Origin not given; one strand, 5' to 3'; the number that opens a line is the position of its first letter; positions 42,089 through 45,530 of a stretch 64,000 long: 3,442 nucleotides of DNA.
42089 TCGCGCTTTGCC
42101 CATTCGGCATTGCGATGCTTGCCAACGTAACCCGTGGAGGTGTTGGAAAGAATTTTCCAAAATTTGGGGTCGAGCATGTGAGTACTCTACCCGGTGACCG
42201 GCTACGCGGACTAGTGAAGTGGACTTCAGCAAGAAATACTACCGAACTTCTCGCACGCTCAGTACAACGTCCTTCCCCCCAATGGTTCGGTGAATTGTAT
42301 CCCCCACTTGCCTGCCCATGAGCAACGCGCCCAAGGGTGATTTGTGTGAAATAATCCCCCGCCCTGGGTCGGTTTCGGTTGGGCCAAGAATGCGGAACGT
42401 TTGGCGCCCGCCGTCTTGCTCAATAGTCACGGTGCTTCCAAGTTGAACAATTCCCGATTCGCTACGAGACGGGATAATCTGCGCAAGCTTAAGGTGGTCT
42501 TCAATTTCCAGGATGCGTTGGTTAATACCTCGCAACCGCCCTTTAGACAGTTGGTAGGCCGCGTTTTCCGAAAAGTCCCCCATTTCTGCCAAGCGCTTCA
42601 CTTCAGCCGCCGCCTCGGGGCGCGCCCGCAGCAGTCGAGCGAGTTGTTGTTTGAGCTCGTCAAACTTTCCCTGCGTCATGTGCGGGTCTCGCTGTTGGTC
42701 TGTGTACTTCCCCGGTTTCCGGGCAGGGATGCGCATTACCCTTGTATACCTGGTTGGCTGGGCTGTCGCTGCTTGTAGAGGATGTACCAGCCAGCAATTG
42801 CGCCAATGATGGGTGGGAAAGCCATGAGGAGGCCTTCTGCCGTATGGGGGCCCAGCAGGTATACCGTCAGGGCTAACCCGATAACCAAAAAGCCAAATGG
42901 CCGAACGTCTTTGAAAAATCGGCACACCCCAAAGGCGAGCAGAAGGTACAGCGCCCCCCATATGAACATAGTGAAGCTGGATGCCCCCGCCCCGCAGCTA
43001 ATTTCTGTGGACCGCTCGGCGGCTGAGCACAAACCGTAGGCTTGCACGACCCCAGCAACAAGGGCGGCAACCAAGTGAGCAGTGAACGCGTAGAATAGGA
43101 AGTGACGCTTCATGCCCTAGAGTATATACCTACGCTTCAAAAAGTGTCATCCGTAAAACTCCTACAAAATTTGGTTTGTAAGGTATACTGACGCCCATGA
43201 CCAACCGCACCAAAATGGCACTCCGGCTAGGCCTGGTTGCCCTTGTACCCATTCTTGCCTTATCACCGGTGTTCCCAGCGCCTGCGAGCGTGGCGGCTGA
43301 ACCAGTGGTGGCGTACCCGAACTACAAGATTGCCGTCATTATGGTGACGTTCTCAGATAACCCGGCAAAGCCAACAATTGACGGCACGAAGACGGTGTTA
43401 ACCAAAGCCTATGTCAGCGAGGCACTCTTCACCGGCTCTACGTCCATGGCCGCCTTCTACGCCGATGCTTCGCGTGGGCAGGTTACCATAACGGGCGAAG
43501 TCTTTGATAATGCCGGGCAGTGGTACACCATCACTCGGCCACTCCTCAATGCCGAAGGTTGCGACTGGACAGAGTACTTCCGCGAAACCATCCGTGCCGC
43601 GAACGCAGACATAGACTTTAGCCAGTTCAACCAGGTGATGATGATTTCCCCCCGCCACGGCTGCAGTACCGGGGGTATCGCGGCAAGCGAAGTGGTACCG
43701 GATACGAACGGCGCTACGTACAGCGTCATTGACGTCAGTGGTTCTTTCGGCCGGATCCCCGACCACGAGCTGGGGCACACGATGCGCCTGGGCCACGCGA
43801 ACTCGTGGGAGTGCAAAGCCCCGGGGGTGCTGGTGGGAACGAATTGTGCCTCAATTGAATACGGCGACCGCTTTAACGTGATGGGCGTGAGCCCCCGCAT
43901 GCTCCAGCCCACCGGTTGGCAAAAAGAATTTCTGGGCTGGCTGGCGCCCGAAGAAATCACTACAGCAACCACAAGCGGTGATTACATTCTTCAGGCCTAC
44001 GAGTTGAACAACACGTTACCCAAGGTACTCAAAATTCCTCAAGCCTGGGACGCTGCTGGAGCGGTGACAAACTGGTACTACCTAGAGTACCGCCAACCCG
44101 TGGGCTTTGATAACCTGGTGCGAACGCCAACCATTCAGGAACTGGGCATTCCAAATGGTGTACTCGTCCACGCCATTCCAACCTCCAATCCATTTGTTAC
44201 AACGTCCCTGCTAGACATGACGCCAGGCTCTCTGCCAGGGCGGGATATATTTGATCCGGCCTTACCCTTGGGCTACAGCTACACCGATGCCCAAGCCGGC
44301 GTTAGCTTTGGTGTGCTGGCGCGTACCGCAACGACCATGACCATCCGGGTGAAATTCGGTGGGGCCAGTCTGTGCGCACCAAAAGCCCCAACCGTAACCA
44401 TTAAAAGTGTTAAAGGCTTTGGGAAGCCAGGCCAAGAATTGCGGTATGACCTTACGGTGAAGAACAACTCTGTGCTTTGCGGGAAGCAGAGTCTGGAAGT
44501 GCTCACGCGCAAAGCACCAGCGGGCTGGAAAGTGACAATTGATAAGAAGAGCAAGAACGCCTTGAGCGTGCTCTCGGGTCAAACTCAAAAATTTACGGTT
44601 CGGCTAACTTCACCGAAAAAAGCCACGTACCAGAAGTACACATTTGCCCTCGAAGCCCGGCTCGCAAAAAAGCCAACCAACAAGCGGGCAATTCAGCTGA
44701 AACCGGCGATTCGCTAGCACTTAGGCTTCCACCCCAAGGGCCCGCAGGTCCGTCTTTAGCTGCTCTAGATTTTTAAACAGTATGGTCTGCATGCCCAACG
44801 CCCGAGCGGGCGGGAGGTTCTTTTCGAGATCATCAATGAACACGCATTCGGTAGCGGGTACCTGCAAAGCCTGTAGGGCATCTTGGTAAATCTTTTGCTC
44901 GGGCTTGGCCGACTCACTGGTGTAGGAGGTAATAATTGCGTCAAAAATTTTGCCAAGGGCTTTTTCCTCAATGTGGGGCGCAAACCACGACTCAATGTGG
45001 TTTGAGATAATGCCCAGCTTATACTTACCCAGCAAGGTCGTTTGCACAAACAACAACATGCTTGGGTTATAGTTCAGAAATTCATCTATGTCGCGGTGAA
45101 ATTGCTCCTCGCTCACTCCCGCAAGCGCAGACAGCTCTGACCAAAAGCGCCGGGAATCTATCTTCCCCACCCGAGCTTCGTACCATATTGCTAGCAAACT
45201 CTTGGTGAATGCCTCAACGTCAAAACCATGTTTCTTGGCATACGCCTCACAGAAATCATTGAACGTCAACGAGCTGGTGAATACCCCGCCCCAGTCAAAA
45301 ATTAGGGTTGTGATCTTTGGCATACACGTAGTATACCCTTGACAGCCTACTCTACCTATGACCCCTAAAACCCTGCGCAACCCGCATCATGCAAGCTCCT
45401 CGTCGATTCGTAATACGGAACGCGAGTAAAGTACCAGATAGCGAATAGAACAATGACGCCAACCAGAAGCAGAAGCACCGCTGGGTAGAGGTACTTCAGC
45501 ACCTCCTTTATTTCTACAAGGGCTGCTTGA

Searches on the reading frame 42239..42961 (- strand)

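Call 30: search_protein_families(library=pfam, proteins=[window:42239-42961:-], max_evalue=0.001)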
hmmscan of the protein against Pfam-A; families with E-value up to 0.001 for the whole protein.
window:42239-42961:- (240 aa): 2 families
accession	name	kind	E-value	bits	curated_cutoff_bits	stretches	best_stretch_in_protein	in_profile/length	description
PF01272.25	GreA_GreB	-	9e-18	64.5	26.9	1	169-239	3-75/77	Transcription elongation factor, GreA/GreB, C-term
PF03449.20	GreA_GreB_N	-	3.3e-14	53.3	24.5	1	95-162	3-71/71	Transcription elongation factor, N-terminal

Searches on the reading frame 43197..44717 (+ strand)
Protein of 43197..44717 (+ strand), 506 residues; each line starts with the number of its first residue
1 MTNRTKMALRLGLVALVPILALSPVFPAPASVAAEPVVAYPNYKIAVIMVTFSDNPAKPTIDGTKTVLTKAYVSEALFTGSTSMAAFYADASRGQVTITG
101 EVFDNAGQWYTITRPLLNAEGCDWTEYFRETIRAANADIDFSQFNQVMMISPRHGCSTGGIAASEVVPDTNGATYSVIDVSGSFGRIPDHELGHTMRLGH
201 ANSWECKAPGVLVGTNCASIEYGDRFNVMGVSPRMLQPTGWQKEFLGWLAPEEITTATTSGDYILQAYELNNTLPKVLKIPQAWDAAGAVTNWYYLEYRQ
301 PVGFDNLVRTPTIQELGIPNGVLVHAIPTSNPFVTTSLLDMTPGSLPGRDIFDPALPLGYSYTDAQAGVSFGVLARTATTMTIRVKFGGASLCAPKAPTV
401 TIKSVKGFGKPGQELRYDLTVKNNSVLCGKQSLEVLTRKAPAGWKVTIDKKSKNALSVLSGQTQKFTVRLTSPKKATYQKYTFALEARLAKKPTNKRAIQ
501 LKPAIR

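Call 30: search_protein_families(library=pfam, proteins=[window:43197-44717:+], max_evalue=0.001)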
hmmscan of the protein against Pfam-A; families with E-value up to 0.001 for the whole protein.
window:43197-44717:+ (506 aa): 1 family
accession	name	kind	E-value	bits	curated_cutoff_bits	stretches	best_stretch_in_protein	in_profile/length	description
PF10633.15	NPCBM_assoc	-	8.2e-07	29.6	24.4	1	410-488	2-76/78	NPCBM-associated, NEW3 domain of alpha-galactosidase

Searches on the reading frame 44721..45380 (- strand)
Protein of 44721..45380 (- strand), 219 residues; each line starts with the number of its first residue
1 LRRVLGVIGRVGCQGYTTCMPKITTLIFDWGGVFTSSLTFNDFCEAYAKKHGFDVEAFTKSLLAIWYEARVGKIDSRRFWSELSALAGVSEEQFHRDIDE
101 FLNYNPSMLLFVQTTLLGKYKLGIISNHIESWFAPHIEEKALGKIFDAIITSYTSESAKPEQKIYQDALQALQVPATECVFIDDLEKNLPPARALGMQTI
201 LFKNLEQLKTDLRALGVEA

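Call 30: search_protein_families(library=pfam, proteins=[window:44721-45380:-], max_evalue=0.001)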
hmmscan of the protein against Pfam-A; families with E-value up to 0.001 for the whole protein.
window:44721-45380:- (219 aa): 3 families
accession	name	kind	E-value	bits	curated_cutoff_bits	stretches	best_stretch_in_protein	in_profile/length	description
PF00702.32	Hydrolase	-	7.6e-14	53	26.4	1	23-196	1-191/191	haloacid dehalogenase-like hydrolase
PF13419.12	HAD_2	-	1.2e-12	48.8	23.8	1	118-201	94-177/178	Haloacid dehalogenase-like hydrolase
PF13242.12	Hydrolase_like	-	0.00051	20.3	22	1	159-204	4-50/75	HAD-hyrolase-like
